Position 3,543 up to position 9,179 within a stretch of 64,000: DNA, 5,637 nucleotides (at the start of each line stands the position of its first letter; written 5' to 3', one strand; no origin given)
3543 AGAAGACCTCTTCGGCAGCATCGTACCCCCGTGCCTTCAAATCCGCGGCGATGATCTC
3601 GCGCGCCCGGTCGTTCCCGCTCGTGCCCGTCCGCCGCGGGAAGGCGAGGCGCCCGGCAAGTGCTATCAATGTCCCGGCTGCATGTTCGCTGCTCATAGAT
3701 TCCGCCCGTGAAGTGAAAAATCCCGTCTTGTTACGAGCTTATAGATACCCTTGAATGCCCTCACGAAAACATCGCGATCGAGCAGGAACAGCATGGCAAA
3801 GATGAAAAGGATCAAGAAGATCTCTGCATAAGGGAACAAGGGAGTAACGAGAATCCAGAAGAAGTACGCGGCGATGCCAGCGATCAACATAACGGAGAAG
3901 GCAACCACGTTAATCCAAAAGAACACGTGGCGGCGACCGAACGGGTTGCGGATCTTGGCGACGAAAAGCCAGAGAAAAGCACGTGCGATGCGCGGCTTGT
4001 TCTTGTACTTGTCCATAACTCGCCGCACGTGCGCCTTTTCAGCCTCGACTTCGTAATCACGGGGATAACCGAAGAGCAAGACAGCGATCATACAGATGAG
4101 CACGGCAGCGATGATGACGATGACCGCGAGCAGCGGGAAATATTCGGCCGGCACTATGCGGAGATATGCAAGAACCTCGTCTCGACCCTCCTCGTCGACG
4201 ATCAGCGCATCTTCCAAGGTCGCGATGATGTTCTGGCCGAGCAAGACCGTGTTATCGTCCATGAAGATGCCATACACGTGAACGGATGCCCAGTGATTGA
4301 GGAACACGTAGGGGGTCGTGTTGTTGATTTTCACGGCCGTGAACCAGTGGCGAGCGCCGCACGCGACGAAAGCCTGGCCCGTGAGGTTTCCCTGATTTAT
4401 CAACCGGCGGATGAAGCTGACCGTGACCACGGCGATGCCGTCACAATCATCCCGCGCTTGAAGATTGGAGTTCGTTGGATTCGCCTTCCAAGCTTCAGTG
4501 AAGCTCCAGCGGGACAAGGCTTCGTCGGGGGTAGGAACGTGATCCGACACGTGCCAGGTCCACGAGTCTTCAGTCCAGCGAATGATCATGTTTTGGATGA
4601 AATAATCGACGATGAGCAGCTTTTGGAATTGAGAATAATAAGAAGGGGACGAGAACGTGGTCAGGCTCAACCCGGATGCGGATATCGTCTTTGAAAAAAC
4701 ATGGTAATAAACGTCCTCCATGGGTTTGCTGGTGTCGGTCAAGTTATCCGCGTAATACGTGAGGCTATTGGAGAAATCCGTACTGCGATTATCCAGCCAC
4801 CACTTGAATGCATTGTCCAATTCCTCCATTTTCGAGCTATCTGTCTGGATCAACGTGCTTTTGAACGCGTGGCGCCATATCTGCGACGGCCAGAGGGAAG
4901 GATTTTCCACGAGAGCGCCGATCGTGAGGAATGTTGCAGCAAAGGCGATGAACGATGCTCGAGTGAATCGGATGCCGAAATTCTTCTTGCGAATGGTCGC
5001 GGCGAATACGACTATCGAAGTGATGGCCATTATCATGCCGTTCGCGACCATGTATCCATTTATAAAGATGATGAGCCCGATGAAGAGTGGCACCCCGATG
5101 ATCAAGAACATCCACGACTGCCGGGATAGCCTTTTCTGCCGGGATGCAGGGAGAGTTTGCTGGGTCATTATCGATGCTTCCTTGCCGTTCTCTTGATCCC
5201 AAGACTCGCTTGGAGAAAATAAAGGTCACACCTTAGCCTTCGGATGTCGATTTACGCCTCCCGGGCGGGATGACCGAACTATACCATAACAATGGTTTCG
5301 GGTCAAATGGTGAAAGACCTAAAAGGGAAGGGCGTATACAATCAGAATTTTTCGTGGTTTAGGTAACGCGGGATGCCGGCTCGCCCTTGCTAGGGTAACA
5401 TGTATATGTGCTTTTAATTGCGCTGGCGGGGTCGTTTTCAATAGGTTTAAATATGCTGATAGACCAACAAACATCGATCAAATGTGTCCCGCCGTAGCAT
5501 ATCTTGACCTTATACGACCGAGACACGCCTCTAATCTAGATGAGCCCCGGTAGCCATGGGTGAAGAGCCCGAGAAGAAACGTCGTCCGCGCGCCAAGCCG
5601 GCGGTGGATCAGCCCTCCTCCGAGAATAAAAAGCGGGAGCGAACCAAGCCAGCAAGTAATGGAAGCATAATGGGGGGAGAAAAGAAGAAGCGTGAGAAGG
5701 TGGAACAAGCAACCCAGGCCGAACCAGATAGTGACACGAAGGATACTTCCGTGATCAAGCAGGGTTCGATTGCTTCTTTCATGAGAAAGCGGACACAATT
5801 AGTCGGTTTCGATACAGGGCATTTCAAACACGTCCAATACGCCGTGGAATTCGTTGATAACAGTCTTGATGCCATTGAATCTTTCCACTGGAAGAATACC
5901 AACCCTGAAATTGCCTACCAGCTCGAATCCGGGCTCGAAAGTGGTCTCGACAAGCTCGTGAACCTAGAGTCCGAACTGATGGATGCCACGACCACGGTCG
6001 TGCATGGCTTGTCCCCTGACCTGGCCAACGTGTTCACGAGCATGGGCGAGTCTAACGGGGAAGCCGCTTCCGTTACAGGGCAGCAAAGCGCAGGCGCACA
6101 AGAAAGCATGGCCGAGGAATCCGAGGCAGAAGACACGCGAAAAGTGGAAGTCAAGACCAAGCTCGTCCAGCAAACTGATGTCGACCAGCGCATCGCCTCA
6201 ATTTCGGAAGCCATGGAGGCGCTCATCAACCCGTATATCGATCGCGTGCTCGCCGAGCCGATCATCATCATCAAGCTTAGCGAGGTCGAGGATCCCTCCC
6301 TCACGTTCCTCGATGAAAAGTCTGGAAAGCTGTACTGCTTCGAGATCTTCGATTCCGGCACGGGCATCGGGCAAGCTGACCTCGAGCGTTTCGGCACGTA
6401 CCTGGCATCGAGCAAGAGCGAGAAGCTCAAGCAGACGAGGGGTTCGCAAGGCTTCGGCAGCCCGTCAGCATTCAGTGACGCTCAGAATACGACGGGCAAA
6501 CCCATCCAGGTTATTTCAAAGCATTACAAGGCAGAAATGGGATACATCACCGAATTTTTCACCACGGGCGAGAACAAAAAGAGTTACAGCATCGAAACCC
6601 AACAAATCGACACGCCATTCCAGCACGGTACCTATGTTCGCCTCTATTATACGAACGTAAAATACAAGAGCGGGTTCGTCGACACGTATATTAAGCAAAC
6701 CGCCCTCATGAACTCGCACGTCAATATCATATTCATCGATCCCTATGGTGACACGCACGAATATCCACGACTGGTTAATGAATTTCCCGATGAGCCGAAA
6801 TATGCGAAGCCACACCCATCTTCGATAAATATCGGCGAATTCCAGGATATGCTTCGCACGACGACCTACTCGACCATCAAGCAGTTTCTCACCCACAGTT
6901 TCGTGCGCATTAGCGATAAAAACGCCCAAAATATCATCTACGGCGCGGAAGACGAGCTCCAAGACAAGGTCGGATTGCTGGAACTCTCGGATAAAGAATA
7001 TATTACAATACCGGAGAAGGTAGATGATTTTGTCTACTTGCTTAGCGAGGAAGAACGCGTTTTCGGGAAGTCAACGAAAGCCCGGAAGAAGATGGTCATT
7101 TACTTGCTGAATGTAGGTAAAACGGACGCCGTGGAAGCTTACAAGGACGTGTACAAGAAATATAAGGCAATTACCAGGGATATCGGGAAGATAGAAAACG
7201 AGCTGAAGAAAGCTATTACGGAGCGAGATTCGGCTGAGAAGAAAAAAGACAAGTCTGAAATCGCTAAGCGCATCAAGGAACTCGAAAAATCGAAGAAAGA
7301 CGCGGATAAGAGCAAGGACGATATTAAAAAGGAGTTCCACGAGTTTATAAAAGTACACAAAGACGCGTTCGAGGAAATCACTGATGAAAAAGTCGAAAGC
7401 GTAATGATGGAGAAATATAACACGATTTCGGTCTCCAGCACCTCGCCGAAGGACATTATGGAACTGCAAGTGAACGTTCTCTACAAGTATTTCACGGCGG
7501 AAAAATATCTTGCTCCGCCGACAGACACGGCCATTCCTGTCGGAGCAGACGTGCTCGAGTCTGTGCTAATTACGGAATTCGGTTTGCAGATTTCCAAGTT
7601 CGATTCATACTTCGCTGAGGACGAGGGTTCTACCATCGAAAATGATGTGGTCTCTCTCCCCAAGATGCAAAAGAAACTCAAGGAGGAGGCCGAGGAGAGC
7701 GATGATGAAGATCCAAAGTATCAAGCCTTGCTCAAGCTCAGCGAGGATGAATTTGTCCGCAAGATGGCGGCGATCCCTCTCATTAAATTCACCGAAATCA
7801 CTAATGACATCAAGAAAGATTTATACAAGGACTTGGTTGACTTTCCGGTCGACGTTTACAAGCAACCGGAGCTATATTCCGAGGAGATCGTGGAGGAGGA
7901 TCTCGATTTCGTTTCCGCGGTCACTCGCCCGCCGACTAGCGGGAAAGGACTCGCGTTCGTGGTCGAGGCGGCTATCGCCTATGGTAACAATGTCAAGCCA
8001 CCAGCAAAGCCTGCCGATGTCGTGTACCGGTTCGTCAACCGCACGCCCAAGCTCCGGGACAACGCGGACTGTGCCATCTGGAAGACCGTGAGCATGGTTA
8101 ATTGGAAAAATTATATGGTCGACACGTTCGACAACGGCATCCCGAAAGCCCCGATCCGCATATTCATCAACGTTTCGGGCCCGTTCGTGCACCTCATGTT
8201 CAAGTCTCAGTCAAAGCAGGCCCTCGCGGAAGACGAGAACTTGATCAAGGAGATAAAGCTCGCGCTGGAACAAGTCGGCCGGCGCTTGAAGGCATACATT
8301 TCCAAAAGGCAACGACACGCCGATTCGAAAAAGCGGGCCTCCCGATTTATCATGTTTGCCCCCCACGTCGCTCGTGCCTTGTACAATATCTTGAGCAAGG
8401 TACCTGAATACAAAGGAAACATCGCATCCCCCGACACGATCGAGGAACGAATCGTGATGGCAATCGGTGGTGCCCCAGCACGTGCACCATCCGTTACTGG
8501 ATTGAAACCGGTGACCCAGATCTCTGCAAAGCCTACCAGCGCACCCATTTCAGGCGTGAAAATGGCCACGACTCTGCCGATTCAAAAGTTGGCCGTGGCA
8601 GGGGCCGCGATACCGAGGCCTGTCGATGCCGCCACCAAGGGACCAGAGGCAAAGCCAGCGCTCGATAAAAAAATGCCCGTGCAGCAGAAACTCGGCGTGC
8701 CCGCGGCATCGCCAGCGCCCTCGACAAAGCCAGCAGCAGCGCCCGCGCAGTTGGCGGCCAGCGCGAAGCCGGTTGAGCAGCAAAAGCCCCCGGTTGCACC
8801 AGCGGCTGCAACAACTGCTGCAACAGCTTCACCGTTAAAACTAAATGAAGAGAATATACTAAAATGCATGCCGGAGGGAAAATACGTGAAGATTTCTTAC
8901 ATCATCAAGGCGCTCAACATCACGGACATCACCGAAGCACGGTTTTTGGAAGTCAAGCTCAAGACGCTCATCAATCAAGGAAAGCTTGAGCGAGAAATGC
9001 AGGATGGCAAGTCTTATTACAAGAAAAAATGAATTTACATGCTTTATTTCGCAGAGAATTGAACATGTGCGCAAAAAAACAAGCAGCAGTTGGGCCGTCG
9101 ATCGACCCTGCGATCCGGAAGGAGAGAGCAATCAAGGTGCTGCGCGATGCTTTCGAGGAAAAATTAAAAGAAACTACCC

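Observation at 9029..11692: Topoisomerase VI operon carries two extra translationally coupled genes (HEAT/SHOCT protein and tandem longin/roadblock protein)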

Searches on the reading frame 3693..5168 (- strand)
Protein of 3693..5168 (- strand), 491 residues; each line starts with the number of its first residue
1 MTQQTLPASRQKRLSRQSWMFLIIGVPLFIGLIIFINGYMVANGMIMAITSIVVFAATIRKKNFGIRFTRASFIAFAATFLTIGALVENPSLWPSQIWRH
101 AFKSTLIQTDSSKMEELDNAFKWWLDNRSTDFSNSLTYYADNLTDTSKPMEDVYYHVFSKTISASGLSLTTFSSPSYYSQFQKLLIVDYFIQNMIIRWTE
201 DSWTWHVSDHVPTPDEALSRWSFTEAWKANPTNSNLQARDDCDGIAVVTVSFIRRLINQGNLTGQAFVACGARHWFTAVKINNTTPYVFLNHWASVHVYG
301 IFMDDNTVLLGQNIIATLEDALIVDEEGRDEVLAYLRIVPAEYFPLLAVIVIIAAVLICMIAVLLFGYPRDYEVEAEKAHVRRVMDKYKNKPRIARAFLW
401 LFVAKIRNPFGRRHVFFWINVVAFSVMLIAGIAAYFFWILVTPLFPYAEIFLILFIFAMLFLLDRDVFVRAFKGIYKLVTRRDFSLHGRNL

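Call 3: search_protein_families(library=pfam, proteins=[window:3693-5168:-], max_evalue=0.1)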
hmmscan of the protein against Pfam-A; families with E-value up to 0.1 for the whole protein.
window:3693-5168:- (491 aa): 1 family
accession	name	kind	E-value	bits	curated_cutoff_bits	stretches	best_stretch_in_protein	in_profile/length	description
PF11947.13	DUF3464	-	0.0071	16.6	25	1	5-59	49-101/149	Photosynthesis affected mutant 68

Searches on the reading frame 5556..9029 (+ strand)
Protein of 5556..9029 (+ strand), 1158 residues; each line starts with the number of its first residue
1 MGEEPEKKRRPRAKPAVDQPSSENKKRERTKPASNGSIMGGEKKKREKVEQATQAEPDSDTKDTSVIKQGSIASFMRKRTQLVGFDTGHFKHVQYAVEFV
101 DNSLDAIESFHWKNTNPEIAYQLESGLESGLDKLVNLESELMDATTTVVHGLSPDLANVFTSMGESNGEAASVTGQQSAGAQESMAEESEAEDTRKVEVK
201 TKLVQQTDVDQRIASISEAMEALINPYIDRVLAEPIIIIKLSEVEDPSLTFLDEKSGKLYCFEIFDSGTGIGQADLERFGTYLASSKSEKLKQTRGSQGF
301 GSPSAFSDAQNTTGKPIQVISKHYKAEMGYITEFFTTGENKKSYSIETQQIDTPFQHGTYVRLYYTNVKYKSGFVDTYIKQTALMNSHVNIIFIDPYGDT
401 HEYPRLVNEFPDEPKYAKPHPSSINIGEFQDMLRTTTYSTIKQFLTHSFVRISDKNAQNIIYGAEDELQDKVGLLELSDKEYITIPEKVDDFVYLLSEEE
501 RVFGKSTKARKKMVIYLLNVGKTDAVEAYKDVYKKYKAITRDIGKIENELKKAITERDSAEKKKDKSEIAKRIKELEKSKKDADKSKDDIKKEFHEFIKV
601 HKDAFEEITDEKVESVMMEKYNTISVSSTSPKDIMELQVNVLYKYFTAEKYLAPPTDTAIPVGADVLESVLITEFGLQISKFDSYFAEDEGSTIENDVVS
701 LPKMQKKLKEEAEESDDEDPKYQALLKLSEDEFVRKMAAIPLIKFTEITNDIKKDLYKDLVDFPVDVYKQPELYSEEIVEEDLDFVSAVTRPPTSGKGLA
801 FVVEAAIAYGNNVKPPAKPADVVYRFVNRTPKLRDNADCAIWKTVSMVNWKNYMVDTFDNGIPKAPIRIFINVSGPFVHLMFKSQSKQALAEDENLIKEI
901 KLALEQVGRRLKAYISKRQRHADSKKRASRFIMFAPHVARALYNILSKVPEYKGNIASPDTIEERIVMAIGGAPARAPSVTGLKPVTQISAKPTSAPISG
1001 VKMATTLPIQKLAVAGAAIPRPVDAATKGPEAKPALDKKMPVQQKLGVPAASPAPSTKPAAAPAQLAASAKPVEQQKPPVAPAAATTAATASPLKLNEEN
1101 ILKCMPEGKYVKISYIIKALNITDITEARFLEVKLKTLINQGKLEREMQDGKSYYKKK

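Call 3: search_protein_families(library=pfam, proteins=[window:5556-9029:+], max_evalue=0.1)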
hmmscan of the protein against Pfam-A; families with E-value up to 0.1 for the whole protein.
window:5556-9029:+ (1158 aa): 2 families
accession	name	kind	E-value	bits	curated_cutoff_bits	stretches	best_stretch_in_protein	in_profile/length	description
PF09239.17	Topo-VIb_trans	-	3.2e-34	118.4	24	1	781-927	22-159/159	Topoisomerase VI B subunit, transducer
PF13589.12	HATPase_c_3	-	0.0013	19.2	25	1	261-351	35-124/137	Histidine kinase-, DNA gyrase B-, and HSP90-like ATPase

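Call 4: search_protein_families(library=ncbifam, proteins=[window:5556-9029:+], max_evalue=0.1)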
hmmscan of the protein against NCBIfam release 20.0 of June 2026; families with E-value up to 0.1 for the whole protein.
window:5556-9029:+ (1158 aa): 6 families
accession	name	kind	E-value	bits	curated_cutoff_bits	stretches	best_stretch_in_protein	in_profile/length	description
NF003218.0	PRK04184.1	equivalog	5.4e-100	335.4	274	3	602-950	264-495/539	DNA topoisomerase VI subunit B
TIGR01052.1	top6b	equivalog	2.8e-84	283.3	380.7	2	235-673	51-325/488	DNA topoisomerase VI subunit B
NF011439.0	PRK14868.1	equivalog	1.8e-56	191.7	1310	3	254-466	76-288/795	DNA topoisomerase VI subunit B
NF011438.0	PRK14867.1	equivalog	5.2e-45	154.1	1143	2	259-671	72-474/659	DNA topoisomerase VI subunit B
TIGR04527.1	mycoplas_twoTM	subfamily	0.038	13.7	125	1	522-617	35-137/248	MG_279/MG_280 family protein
NF033542.1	transpos_IS110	equivalog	0.086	12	140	0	522-611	116-206/343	IS110 family RNA-guided transposase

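Call 72: search_solved_structures(query=window:5556-9029:+, max_evalue=0.001, show_alignments=1)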
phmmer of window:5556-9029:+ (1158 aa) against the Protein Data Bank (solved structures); distinct sequences matched with E-value up to 0.001: 5.
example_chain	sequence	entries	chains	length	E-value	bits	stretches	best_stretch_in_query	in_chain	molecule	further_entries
2q2e_B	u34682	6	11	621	1.5e-48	168.8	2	780-952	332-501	Type 2 DNA topoisomerase 6 subunit B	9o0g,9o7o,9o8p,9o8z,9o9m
2zbk_B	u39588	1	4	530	6.8e-45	156.7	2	783-947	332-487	Type 2 DNA topoisomerase 6 subunit B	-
1z59_A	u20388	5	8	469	1.2e-40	142.7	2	255-473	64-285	Type II DNA topoisomerase VI subunit B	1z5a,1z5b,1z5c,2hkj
1mu5_A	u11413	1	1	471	1.2e-40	142.7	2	255-472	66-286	Type II DNA topoisomerase VI Subunit B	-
1mx0_A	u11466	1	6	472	1.2e-40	142.6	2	255-472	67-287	Type II DNA topoisomerase VI subunit B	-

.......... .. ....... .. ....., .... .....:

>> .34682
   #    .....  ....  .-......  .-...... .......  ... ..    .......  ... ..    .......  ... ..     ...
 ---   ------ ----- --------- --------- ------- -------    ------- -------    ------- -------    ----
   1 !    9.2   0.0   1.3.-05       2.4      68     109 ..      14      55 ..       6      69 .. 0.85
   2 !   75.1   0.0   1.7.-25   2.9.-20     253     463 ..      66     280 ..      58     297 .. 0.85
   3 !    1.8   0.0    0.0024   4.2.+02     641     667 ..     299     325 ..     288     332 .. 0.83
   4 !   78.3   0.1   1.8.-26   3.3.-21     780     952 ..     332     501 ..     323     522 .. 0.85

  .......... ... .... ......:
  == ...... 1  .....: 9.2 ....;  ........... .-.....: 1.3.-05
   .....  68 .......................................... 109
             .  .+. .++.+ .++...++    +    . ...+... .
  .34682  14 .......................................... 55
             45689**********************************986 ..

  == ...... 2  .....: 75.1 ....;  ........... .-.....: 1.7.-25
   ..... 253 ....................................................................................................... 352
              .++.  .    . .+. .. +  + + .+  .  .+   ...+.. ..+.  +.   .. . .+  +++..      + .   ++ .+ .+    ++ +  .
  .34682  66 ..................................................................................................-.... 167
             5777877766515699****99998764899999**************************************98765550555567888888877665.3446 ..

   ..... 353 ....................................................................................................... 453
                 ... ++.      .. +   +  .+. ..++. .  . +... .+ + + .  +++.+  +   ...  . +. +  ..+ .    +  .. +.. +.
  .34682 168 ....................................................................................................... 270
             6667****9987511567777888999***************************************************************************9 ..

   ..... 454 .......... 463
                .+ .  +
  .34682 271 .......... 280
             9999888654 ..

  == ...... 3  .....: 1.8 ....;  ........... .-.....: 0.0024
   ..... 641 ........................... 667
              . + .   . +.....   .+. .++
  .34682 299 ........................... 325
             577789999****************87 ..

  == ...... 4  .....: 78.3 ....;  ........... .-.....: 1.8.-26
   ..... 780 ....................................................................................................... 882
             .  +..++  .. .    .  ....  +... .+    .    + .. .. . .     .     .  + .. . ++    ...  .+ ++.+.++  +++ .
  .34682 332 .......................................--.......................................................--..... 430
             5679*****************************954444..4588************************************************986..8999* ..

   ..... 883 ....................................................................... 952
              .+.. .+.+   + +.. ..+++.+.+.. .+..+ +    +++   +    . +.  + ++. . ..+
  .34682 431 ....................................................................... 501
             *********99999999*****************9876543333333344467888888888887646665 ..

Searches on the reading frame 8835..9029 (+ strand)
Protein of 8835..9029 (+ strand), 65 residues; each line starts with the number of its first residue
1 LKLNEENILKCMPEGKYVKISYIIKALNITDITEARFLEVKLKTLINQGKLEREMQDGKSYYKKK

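Call 90: search_protein_families(library=pfam, proteins=[window:8835-9029:+], max_evalue=0.5)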
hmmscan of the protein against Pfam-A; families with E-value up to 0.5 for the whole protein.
seq(65 aa): 0 families
